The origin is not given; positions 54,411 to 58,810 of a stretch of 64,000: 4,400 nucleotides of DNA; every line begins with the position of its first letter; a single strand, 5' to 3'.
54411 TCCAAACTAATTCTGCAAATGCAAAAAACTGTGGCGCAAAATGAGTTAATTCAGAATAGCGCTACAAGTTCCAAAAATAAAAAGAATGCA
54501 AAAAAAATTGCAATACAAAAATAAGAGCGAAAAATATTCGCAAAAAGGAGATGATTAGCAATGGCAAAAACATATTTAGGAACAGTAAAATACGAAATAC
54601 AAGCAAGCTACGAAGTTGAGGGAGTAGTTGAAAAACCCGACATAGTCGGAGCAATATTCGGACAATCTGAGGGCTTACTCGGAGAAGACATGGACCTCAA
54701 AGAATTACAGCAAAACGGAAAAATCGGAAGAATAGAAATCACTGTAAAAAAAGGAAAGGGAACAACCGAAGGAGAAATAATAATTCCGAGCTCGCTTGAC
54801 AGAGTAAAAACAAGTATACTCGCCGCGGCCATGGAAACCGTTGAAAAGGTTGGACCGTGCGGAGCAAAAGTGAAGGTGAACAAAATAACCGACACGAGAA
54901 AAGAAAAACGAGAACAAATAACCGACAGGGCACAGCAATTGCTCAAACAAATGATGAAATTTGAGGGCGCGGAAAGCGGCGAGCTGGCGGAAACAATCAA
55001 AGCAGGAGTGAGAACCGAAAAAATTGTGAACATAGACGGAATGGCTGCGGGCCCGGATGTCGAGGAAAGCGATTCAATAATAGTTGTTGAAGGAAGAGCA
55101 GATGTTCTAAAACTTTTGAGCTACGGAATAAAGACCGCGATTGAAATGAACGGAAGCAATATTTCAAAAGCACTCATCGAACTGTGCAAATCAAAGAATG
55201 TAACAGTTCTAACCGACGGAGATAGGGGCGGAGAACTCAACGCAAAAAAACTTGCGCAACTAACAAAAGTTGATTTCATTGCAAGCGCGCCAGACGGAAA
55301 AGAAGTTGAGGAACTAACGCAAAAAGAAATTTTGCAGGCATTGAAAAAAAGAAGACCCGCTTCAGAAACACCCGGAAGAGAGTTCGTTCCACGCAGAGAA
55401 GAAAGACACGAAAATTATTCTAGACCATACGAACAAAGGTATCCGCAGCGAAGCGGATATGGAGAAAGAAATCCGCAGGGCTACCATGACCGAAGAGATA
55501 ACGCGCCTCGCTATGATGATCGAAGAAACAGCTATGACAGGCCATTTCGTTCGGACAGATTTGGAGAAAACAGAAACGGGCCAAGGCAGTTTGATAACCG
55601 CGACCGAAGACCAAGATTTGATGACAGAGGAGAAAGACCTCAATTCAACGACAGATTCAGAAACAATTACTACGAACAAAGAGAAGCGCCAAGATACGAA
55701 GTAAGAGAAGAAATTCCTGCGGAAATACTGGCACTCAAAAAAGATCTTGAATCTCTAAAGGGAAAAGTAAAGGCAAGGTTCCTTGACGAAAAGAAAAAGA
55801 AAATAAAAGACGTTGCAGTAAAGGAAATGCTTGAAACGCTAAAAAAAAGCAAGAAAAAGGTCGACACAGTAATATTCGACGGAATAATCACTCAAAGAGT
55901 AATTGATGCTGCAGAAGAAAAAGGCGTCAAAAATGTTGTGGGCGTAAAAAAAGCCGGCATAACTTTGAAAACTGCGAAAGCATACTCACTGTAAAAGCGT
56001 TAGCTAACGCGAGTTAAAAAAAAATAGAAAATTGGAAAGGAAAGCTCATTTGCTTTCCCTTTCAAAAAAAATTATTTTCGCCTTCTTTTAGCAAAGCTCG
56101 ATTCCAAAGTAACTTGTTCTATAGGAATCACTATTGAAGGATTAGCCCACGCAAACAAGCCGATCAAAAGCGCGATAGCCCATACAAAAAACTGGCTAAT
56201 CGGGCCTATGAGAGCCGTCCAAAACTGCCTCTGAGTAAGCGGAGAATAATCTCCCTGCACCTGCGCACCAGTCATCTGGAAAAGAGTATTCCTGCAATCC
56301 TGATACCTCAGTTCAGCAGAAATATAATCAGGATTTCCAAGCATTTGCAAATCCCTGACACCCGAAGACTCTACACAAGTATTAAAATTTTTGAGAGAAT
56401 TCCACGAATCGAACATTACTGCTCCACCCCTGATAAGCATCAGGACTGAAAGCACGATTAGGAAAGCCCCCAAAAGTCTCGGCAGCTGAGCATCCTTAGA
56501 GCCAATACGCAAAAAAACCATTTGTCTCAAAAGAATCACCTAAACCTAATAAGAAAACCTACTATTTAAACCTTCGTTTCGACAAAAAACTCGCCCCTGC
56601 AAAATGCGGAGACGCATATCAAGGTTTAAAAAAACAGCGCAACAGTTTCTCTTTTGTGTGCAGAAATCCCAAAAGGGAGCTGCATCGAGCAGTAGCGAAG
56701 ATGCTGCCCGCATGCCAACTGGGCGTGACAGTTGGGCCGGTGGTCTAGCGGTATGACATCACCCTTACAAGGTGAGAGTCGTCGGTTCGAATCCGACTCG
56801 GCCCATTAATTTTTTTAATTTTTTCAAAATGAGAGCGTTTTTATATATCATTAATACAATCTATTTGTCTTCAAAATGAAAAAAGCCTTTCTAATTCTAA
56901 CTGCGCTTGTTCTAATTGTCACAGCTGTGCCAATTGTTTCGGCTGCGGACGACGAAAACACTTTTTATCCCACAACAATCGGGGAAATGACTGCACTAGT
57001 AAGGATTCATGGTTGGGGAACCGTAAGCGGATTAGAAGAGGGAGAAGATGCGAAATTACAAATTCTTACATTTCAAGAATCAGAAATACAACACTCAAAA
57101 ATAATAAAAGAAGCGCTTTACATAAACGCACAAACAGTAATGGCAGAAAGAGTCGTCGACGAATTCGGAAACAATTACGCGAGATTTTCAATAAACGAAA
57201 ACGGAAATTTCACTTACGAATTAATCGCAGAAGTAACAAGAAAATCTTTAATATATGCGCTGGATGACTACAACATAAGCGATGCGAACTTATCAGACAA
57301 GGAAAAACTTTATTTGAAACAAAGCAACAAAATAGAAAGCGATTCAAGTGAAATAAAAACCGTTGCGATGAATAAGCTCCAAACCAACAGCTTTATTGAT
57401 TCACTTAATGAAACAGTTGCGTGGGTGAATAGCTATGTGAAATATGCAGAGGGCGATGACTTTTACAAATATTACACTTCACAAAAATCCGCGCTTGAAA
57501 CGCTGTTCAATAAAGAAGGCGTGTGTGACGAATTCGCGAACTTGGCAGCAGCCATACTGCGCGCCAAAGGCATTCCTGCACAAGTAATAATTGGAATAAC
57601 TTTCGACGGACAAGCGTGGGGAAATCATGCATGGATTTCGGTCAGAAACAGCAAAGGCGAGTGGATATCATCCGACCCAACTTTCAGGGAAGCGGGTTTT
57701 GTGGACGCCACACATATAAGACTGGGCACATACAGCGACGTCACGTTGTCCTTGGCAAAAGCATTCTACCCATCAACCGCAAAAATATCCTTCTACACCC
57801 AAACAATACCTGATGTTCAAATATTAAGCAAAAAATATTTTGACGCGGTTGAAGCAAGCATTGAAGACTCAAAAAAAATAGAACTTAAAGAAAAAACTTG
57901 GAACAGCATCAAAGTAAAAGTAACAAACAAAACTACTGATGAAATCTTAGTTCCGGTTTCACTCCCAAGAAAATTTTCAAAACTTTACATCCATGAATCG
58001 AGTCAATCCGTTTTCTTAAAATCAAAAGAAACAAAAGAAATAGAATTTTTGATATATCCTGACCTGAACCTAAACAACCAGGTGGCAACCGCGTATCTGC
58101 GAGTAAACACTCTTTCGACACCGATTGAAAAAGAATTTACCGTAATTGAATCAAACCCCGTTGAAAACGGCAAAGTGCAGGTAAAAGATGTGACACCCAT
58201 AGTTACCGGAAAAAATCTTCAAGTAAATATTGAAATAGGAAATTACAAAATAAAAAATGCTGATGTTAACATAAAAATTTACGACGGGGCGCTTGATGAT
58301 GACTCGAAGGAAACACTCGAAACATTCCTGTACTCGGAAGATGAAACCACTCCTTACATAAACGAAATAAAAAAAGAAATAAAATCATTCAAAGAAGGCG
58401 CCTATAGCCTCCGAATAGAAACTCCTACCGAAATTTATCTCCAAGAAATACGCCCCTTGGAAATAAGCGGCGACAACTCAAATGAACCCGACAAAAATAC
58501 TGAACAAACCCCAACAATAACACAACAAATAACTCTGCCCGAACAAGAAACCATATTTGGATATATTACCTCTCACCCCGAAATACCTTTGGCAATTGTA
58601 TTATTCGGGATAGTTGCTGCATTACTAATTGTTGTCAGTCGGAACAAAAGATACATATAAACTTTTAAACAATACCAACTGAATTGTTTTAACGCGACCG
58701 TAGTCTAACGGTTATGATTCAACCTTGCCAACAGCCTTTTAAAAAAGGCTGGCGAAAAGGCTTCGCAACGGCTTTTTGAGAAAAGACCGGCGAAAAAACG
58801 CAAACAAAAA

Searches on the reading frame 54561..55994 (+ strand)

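Call 83: search_protein_families(library=pfam, proteins=[window:54561-55994:+], max_evalue=0.0001)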
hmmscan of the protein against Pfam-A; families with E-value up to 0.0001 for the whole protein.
window:54561-55994:+ (477 aa): 3 families
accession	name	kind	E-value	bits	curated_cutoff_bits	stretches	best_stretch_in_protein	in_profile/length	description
PF13662.12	Toprim_4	-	6.1e-10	39.6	25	1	172-234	2-74/85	Toprim domain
PF01751.28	Toprim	-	1.7e-09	38.1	23.1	1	173-245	2-89/96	Toprim domain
PF13155.12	Toprim_2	-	1e-07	32.7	22.1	1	174-251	1-86/88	Toprim-like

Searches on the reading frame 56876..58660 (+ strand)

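Call 83: search_protein_families(library=pfam, proteins=[window:56876-58660:+], max_evalue=0.0001)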
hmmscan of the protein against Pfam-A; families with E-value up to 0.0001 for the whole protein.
window:56876-58660:+ (594 aa): 2 families
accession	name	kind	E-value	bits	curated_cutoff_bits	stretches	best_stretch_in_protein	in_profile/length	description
PF01841.26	Transglut_core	-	1.3e-18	67.6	23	1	175-268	16-108/108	Transglutaminase-like superfamily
PF04473.18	DUF553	-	6.9e-08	32.5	20.5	1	161-257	4-103/140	Transglutaminase-like domain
